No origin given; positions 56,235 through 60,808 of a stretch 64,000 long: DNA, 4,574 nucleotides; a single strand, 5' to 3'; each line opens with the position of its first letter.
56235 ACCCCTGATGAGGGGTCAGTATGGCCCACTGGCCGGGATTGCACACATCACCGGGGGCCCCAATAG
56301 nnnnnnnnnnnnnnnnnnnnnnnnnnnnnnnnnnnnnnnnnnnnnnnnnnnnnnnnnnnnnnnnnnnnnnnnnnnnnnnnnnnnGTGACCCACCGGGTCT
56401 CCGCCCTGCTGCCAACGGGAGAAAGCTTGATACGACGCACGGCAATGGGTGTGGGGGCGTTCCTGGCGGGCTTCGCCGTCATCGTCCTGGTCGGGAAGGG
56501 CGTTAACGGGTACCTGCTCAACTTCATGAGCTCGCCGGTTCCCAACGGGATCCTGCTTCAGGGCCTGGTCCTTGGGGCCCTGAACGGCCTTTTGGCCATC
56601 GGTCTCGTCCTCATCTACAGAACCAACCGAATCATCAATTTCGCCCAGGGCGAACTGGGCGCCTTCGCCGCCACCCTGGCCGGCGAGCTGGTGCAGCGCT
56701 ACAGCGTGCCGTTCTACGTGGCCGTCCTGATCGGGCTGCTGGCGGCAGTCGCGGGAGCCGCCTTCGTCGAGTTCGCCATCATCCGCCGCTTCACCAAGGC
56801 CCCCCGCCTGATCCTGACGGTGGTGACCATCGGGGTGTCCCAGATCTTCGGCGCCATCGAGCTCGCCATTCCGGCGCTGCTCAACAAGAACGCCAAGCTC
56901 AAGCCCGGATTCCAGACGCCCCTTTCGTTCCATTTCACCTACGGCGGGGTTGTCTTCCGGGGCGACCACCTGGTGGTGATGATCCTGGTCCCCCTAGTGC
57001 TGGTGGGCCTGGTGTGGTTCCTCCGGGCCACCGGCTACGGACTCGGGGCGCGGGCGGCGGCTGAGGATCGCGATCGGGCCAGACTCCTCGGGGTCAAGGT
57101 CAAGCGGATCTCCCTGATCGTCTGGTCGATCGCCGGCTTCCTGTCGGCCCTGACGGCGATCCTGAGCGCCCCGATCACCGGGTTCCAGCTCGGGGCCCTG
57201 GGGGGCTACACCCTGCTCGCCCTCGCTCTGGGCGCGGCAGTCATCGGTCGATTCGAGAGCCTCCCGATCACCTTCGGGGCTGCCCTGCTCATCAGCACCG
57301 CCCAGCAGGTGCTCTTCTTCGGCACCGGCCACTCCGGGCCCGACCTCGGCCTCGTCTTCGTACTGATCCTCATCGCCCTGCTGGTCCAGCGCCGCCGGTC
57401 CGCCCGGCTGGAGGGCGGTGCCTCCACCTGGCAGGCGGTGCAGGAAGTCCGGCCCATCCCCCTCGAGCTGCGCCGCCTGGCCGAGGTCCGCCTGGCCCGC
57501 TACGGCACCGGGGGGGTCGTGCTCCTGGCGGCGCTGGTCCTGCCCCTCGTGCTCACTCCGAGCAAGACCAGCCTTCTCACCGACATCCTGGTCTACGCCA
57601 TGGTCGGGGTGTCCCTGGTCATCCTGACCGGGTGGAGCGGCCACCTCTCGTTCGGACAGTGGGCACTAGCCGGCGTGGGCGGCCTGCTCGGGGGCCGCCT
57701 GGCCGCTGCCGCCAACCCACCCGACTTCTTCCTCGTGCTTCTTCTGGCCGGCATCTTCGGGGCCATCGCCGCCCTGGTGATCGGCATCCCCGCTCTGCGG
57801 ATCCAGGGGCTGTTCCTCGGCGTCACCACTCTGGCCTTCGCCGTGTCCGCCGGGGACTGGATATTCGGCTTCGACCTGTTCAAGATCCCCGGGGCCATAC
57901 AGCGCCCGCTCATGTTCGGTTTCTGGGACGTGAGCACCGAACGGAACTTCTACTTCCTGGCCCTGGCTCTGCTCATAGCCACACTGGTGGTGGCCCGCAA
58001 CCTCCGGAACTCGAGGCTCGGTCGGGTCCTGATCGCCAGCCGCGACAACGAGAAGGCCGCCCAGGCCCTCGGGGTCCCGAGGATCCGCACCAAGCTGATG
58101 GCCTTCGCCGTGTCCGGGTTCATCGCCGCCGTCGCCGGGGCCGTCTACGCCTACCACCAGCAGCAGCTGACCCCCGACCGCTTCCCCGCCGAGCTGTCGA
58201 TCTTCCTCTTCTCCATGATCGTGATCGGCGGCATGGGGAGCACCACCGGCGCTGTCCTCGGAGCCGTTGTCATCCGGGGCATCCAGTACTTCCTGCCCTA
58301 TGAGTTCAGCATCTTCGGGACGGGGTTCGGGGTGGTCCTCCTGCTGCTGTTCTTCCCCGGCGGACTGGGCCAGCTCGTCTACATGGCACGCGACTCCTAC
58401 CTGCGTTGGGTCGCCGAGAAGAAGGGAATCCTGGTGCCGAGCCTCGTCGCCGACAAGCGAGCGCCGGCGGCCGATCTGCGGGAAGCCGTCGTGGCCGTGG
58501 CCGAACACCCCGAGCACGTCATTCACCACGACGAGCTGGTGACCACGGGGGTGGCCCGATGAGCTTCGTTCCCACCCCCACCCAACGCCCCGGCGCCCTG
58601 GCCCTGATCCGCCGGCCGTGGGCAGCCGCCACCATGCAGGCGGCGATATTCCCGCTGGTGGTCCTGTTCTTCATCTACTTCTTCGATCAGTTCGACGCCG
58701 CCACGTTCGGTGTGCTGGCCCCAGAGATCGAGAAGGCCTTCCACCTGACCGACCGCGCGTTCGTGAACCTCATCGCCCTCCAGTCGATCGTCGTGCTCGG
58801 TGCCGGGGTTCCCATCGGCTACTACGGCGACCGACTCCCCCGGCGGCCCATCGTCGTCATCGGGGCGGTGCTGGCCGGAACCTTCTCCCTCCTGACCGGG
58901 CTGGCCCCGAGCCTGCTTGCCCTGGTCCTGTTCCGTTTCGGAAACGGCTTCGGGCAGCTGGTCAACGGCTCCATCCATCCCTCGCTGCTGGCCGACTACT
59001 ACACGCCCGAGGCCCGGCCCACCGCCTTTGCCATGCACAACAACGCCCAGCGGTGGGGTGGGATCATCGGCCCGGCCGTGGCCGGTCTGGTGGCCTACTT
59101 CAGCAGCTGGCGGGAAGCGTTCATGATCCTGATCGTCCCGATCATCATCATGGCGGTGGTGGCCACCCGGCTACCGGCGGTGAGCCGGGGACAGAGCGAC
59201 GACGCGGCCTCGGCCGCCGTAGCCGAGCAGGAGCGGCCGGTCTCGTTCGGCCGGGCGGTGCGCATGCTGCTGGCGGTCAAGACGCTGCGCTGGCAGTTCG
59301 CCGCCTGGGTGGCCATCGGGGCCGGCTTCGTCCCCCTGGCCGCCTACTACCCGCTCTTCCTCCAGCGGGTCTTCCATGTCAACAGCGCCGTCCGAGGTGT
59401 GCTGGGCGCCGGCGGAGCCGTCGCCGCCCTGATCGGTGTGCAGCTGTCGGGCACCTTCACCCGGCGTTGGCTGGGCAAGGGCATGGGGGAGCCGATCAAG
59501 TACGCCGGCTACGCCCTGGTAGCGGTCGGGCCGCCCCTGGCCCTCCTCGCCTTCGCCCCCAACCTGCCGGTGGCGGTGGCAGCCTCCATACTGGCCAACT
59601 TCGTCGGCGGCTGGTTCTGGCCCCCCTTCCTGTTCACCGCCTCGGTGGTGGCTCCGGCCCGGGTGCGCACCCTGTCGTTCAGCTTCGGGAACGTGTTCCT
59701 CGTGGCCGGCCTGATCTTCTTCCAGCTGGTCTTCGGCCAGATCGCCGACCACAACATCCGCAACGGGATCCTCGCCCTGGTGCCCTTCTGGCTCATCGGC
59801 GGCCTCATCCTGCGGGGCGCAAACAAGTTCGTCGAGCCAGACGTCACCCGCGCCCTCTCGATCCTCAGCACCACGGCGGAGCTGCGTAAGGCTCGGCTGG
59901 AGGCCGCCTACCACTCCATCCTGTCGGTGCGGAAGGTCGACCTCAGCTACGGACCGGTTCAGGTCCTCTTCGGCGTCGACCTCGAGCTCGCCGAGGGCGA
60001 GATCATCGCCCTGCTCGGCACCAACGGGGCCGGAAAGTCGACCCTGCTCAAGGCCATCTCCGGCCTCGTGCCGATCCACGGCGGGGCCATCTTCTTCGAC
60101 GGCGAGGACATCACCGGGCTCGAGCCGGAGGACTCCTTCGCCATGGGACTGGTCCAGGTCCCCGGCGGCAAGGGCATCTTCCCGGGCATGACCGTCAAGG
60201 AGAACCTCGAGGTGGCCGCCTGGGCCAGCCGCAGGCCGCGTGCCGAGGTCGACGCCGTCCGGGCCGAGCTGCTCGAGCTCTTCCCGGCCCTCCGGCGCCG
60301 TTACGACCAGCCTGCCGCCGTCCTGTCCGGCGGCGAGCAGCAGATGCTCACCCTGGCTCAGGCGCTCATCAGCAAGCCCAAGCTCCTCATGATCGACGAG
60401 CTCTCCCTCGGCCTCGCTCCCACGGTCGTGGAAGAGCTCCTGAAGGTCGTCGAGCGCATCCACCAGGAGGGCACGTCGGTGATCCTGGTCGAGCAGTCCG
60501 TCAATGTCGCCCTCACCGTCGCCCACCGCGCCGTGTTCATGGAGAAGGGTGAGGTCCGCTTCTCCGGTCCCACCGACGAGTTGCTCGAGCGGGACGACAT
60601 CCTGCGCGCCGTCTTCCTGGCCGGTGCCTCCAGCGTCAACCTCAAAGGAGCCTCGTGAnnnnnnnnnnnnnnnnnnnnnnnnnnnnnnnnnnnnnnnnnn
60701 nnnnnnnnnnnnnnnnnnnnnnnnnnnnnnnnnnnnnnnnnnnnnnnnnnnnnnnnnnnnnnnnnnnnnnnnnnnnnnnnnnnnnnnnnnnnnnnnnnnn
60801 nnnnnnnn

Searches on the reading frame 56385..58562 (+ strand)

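Call 61: search_protein_families(library=pfam, proteins=[window:56385-58562:+], max_evalue=0.001)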
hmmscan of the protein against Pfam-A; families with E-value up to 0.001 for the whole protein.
window:56385-58562:+ (725 aa): 1 family
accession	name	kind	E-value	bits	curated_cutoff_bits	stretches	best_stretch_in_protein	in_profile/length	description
PF02653.21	BPD_transp_2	-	5.8e-53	180.2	26.8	2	396-636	4-246/269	Branched-chain amino acid transport system / permease component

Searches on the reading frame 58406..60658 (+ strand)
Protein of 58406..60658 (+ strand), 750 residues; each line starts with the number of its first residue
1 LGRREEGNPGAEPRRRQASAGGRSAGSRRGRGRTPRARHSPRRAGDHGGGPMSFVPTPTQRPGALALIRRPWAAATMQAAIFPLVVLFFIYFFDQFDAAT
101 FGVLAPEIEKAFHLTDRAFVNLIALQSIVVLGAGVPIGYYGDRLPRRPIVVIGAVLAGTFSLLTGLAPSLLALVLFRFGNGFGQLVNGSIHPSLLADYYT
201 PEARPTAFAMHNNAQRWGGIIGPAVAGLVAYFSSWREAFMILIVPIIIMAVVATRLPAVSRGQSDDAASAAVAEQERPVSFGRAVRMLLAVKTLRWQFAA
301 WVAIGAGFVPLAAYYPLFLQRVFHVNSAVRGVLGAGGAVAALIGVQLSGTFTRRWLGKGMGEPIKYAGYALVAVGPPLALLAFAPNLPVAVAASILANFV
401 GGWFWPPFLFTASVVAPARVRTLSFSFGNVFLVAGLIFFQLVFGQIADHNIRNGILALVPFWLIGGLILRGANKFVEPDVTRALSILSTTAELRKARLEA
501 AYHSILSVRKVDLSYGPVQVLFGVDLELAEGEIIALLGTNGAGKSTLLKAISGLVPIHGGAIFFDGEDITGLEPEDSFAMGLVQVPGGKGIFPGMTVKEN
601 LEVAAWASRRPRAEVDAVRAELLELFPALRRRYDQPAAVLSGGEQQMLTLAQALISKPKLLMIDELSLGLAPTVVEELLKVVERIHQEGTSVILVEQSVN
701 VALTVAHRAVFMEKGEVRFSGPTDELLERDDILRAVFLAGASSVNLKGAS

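Call 61: search_protein_families(library=pfam, proteins=[window:58406-60658:+], max_evalue=0.001)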
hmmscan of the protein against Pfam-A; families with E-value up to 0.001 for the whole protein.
window:58406-60658:+ (750 aa): 7 families
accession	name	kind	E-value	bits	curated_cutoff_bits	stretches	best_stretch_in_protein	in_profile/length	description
PF07690.21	MFS_1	-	5.5e-36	124.6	33.4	1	87-437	1-344/347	Major Facilitator Superfamily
PF00005.33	ABC_tran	-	1.1e-27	97.7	25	1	523-665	3-134/137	ABC transporter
PF13304.12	AAA_21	-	2.4e-12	48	27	1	632-694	230-295/304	AAA domain, putative AbiEii toxin, Type IV TA system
PF03137.26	OATP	-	2.4e-09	36.5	25.8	1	84-166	3-85/545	Organic Anion Transporter Polypeptide (OATP) family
PF13401.12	AAA_22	-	0.0005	20.8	27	0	532-695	6-121/130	AAA domain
PF13555.12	AAA_29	-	0.00065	19.8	27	0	526-554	17-45/61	P-loop containing region of AAA domain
PF13604.12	AAA_30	-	0.0007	19.8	27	0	533-695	20-122/191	AAA domain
